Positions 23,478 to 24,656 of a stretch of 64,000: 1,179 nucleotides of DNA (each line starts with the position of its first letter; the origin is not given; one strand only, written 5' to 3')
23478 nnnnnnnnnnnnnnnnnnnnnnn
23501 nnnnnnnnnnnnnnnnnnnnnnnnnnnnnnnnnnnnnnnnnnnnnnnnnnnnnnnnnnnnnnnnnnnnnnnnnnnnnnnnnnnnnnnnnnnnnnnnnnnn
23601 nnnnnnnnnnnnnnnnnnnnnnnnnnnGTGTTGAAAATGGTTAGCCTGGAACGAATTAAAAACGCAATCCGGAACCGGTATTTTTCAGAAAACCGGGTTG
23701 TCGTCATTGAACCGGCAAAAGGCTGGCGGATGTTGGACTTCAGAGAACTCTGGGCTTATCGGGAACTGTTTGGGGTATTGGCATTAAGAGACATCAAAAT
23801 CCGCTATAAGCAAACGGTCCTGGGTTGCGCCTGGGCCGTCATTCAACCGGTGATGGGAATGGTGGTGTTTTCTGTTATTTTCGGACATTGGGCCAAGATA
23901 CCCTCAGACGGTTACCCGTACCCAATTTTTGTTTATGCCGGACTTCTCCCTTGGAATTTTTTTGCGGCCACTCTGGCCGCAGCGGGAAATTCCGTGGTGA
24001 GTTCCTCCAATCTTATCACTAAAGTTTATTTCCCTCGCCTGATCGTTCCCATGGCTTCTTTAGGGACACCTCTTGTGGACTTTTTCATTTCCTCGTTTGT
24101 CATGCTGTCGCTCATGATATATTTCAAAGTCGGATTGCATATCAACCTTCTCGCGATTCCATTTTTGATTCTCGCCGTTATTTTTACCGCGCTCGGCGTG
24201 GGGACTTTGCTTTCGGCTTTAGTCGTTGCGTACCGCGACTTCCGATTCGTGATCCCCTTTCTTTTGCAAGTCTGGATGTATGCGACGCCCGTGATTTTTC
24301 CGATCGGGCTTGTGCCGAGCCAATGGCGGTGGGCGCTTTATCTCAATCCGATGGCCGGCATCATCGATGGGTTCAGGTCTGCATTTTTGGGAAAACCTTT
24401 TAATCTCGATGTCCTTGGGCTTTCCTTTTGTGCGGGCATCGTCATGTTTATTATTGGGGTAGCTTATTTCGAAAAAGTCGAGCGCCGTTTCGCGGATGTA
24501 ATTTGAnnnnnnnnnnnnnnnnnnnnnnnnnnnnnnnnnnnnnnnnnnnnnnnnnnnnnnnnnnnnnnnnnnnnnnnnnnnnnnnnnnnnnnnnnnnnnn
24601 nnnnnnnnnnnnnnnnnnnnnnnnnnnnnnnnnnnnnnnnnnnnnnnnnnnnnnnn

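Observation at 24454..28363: A 3.9-kb accessory block (truncated GT and MTase, solitary MNT, AbiEi/AbiEii) inserted between wzm and wzt, bounded by a perfect 54-bp duplication of the wzm 3' end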

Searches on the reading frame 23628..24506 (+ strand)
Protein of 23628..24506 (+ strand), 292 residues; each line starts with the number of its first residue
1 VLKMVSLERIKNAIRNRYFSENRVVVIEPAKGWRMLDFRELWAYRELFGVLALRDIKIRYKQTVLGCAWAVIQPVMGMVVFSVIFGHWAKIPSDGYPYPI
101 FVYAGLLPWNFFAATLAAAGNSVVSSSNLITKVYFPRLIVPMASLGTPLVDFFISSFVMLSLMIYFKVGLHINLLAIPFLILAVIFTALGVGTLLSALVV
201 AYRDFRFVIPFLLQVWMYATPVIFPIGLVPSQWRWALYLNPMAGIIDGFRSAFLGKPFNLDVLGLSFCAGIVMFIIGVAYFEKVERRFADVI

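Call 6: search_protein_families(library=pfam, proteins=[window:23628-24506:+], max_evalue=0.01)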
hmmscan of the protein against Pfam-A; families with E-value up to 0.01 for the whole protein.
window:23628-24506:+ (292 aa): 2 families
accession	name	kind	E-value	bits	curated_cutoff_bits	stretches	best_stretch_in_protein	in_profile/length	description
PF01061.29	ABC2_membrane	-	1.1e-22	81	26.9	1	47-254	2-211/211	ABC-2 type transporter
PF12698.13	ABC2_membrane_3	-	0.0014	18.3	31.6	1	149-278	212-346/347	ABC-2 family transporter protein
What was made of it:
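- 23628..24506 (+): wzm, the ABC-2 permease of the glycan exporter. Its last 51 nt plus the stop codon form repeat copy 1. Pfam ABC2_membrane, 1.1e-22 (call 6).
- Checked: Copy 1 is the last 51 nt of wzm plus its TGA plus one T. wzm is 23628-24506, ABC2_membrane (call 6).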

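Call 9: find_encoding_contigs(protein=window:23628-24506:+, flank=10000, max_places=10)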
Protein window:23628-24506:+ (292 aa): no gene with exactly this product is on record in the collection.

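Call 10: find_encoding_contigs(protein=window:23637-24506:+, flank=10000, max_places=10)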
Protein window:23637-24506:+ (289 aa): no gene with exactly this product is on record in the collection.

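Call 12: find_related_loci(query=window:23628-24506:+, collection=genome_contigs, flank=10000)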
Query window:23628-24506:+ (292 aa) in genome_contigs; peptide patterns used: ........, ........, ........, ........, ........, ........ (x = any residue, [..] = any of these).
115 stretches matched a pattern; 71 encode a relative of the query (tblastn E <= 1e-3); 71 distinct loci.
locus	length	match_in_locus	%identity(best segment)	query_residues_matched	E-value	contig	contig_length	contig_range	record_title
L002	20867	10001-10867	53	8-292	3e-97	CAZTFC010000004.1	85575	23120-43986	MAG TPA_asm: uncultured bacterium isolate binchicken_co43_350 genome assembly, contig: NODE_268_length_85575_cov_40.2750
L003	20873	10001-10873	47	3-292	2e-86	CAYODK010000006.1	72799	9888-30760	MAG TPA_asm: uncultured Verrucomicrobiota bacterium isolate binchicken_co22_230 genome assembly, contig: NODE_397_length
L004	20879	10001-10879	46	11-292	4e-82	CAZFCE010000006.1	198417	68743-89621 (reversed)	MAG TPA_asm: uncultured Caldilineaceae bacterium isolate binchicken_co20_290 genome assembly, contig: NODE_137_length_19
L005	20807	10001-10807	49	25-292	2e-81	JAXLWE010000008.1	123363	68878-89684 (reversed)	MAG: Anaerolineae bacterium isolate STL-CHL15 C2.163.fa-8, whole genome shotgun sequence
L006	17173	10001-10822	49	24-292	2e-81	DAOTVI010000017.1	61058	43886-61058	MAG TPA_asm: Anaerolineae bacterium isolate H106_27 k137_466621, whole genome shotgun sequence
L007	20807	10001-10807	50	25-292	2e-81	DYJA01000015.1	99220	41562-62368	MAG TPA_asm: Candidatus Aquidulcis sp. isolate FI88_2_58_12 Afr_mines_FI88_121_length_99220_cov_5_384823, whole genome s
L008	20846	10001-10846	46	12-292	2e-80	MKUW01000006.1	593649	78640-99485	MAG: Chloroflexi bacterium 44-23 SCNpilot_bf_inoc_scaffold_21, whole genome shotgun sequence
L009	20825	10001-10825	50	24-292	3e-80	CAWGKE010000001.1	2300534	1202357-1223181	MAG: uncultured Planctomycetaceae bacterium isolate MFD05705.bin.2.110 genome assembly, contig: contig_14529, whole geno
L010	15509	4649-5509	46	11-292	5e-80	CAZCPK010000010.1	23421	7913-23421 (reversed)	MAG TPA_asm: uncultured Anaerolineales bacterium isolate SRP141376_co2_268 genome assembly, contig: NODE_4581_length_234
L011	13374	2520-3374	47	9-292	6e-80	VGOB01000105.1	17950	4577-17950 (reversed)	MAG: Chloroflexi bacterium isolate K_DeepCast_250m_m1_199 K_DeepCast_250m_m1_199_Ga0194125_10006108, whole genome shotgu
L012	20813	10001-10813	48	23-292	1e-79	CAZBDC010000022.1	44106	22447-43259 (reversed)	MAG TPA_asm: uncultured Anaerolineaceae bacterium isolate binchicken_co43_56 genome assembly, contig: NODE_1146_length_4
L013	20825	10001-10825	47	20-292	1e-79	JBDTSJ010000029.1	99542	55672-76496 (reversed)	MAG: Acidobacteriota bacterium isolate cluster3_bin.268 NODE_350_length_99542_cov_11.011951, whole genome shotgun sequen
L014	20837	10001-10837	49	20-292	3e-81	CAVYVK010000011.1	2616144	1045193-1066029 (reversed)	MAG: uncultured Planctomycetaceae bacterium isolate MFD03399.bin.2.103 genome assembly, contig: contig_4951, whole genom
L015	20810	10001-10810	49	24-292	1e-77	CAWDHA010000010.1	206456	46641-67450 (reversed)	MAG: uncultured delta proteobacterium isolate MFD05747.bin.4.161 genome assembly, contig: contig_37793, whole genome sho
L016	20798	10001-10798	47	25-289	2e-77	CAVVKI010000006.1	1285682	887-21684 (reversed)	MAG: uncultured Chloroflexia bacterium isolate MFD04716.bin.2.48 genome assembly, contig: contig_5794, whole genome shot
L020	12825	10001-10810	49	24-292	1e-74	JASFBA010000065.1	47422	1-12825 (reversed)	MAG: Chloroflexia bacterium isolate PO_10 k141_432520, whole genome shotgun sequence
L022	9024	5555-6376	48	20-292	4e-72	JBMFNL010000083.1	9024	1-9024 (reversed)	MAG: Chloroflexia bacterium isolate KM4338-10 NODE_4230_length_9024_cov_52.905564, whole genome shotgun sequence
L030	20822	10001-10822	47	20-292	9e-70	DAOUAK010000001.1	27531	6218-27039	MAG TPA_asm: Chloroflexia bacterium isolate H63_651 k137_334048, whole genome shotgun sequence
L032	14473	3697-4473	45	35-292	2e-67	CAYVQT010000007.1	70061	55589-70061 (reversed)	MAG TPA_asm: uncultured Dehalococcoidia bacterium isolate binchicken_co334_130 genome assembly, contig: NODE_545_length_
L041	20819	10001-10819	43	27-292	2e-64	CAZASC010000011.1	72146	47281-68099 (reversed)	MAG TPA_asm: uncultured Victivallales bacterium isolate binchicken_co3_499 genome assembly, contig: NODE_976_length_7214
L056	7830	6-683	40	68-292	4e-54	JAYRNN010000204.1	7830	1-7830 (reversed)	MAG: Anaerolineales bacterium isolate XM2_XAASGE4bin.2 k141_774856, whole genome shotgun sequence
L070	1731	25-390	46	172-292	9e-27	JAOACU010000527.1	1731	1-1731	MAG: Anaerolineae bacterium isolate SKW216 NODE_526_length_1731_cov_1.604595, whole genome shotgun sequence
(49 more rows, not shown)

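Call 44: search_protein_families(library=pfam, proteins=[L007:10849-11268:-, L007:11265-11621:-, L007:11968-12297:+, L007:12209-12778:+, L030:10847-11215:+, L030:11166-11648:+, L070:441-821:+, L020:10952-11275:+, L020:11149-11499:+, L007:13113-13406:+], max_evalue=0.01)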
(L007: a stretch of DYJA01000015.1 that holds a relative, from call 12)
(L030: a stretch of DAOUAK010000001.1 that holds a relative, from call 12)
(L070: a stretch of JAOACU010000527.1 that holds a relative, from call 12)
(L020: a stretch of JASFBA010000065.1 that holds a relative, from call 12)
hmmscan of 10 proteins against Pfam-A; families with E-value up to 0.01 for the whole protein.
L007:10849-11268:- (139 aa): 1 family
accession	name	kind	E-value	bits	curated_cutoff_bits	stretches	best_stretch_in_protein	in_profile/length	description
PF01850.27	PIN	-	5.2e-15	56.6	23.6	1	3-130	1-117/120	PIN domain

L007:11265-11621:- (118 aa): 1 family
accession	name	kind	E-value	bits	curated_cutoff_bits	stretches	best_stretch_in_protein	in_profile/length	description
PF02604.26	PhdYeFM_antitox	-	4.6e-15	55.6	29.8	1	37-101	2-66/74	Antitoxin Phd_YefM, type II toxin-antitoxin system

L007:11968-12297:+ (109 aa): 1 family
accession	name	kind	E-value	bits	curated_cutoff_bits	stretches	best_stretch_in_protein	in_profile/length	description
PF03683.19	UPF0175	-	5.1e-25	87.4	27.9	1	33-104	2-74/75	Uncharacterised protein family (UPF0175)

L007:12209-12778:+ (189 aa): 2 families
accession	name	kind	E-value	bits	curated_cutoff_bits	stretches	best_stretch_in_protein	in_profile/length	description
PF11848.13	DUF3368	-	5.5e-12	45.8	27.3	1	142-186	2-45/46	Domain of unknown function (DUF3368)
PF20698.3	PIN-TPR-GreABC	-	5.7e-06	27.1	27.8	1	31-91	3-66/138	PIN domain associated with the TPR-GreAB-C-PIN system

L030:10847-11215:+ (122 aa): 2 families
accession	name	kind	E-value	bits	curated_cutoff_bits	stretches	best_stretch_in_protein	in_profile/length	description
PF01909.29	NTP_transf_2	-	2.4e-08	34.7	21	1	29-99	8-78/93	Nucleotidyltransferase domain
PF18765.7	Polbeta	-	5.2e-07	30.2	26.9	1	36-120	11-88/93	Polymerase beta, Nucleotidyltransferase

L030:11166-11648:+ (160 aa): 1 family
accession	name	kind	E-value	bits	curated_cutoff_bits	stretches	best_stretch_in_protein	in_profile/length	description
PF05168.19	HEPN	-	9.1e-16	58.5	22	1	25-90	2-67/117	HEPN domain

L070:441-821:+ (126 aa): 1 family
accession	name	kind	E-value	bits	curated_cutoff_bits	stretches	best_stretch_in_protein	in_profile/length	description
PF05635.17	23S_rRNA_IVP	-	4.7e-31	107.6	33.8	1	8-112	1-105/106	23S rRNA-intervening sequence protein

L020:10952-11275:+ (107 aa): 1 family
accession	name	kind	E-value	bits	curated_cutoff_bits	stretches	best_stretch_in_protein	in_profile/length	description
PF14076.12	DUF4258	-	4.2e-05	24.2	25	1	22-59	4-41/71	Domain of unknown function (DUF4258)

L020:11149-11499:+ (116 aa): 1 family
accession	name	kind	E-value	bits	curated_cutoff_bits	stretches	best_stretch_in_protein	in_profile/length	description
PF10049.14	DUF2283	-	3.9e-14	53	23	1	43-92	1-48/49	Protein of unknown function (DUF2283)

L007:13113-13406:+ (97 aa): 2 families
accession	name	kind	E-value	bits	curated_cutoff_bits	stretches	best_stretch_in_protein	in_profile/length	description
PF21748.3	UPF0150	-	0.00063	20.1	27.3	1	16-58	10-53/64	UPF0150-like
PF15919.11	HicB_lk_antitox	-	0.0084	16.7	27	1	31-72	17-59/123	HicB_like antitoxin of bacterial toxin-antitoxin system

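Call 59: search_protein_families(library=ncbifam, proteins=[window:23628-24506:+], max_evalue=0.001)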
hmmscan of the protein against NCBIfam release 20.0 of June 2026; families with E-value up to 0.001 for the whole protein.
window:23628-24506:+ (292 aa): 3 families
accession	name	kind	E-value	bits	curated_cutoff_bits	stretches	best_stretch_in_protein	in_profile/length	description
NF050109.1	galactan_ABC_perm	equivalog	6.6e-15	55.3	380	1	36-278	12-258/272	galactan export ABC transporter permease subunit Wzm/RfbD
NF050053.1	CapPschTportKpsM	equivalog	7.6e-14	52.3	300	1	50-280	7-247/257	capsule polysaccharide transporter KpsM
NF011648.0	PRK15066.1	subfamily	0.00033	20.3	225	1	70-260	28-226/257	ABC transporter permease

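Call 70: search_protein_families(library=pfam, proteins=[L006:10985-12610:+, L056:750-1625:+, L041:10875-11273:+, L032:4503-4904:+, L011:3713-4048:-, L011:4487-4777:+, L011:4774-5265:+, L011:5874-6326:+, L011:10637-10879:+, L011:10908-11279:+], max_evalue=0.01)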
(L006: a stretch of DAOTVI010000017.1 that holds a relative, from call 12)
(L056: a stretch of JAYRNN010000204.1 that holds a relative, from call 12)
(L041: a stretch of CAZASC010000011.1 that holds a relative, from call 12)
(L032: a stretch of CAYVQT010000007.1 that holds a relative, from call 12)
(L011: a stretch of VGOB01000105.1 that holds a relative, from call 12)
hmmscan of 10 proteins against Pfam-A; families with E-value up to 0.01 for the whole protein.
L006:10985-12610:+ (541 aa): 2 families
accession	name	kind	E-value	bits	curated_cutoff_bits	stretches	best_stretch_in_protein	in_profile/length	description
PF13088.12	BNR_2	-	3.6e-11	43.4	31.4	1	216-405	13-207/277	BNR repeat-like domain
PF02012.26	BNR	-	4.5e-07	29.3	27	0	338-347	2-11/12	BNR/Asp-box repeat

L056:750-1625:+ (291 aa): 1 family
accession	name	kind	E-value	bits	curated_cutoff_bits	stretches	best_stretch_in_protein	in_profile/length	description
PF02485.27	Branch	-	7.8e-27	94.8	23.4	1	13-253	26-234/250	Core-2/I-Branching enzyme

L041:10875-11273:+ (132 aa): 1 family
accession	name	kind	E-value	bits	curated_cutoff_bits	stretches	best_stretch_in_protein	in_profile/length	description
PF05635.17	23S_rRNA_IVP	-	3.2e-26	92.1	33.8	1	7-104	1-98/106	23S rRNA-intervening sequence protein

L032:4503-4904:+ (133 aa): 1 family
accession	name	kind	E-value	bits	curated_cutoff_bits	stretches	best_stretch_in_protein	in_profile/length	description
PF05635.17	23S_rRNA_IVP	-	8.7e-32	110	33.8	1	17-123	1-106/106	23S rRNA-intervening sequence protein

L011:3713-4048:- (111 aa): 1 family
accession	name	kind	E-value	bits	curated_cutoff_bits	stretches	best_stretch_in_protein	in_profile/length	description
PF24839.1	DUF7718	-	5.6e-29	100.5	25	1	1-103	1-101/104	Domain of unknown function (DUF7718)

L011:4487-4777:+ (96 aa): 1 family
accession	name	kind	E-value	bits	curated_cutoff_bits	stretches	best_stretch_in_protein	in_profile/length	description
PF03683.19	UPF0175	-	8.4e-22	77.1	27.9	1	18-91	1-75/75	Uncharacterised protein family (UPF0175)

L011:4774-5265:+ (163 aa): 1 family
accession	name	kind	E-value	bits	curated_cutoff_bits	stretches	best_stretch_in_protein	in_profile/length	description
PF11848.13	DUF3368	-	1e-09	38.6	27.3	1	116-159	3-45/46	Domain of unknown function (DUF3368)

L011:5874-6326:+ (150 aa): 0 families

L011:10637-10879:+ (80 aa): 2 families
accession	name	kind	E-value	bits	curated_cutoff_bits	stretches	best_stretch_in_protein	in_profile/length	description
PF07927.17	HicA_toxin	-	7.4e-14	52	27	1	15-72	2-58/58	HicA toxin of bacterial toxin-antitoxin,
PF03793.24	PASTA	-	0.0025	18.2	23.2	0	6-35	3-40/64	PASTA domain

L011:10908-11279:+ (123 aa): 1 family
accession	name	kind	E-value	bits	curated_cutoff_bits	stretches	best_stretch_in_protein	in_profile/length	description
PF13366.12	PDDEXK_3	-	1.6e-38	132.1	22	1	7-120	1-116/117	PD-(D/E)XK nuclease superfamily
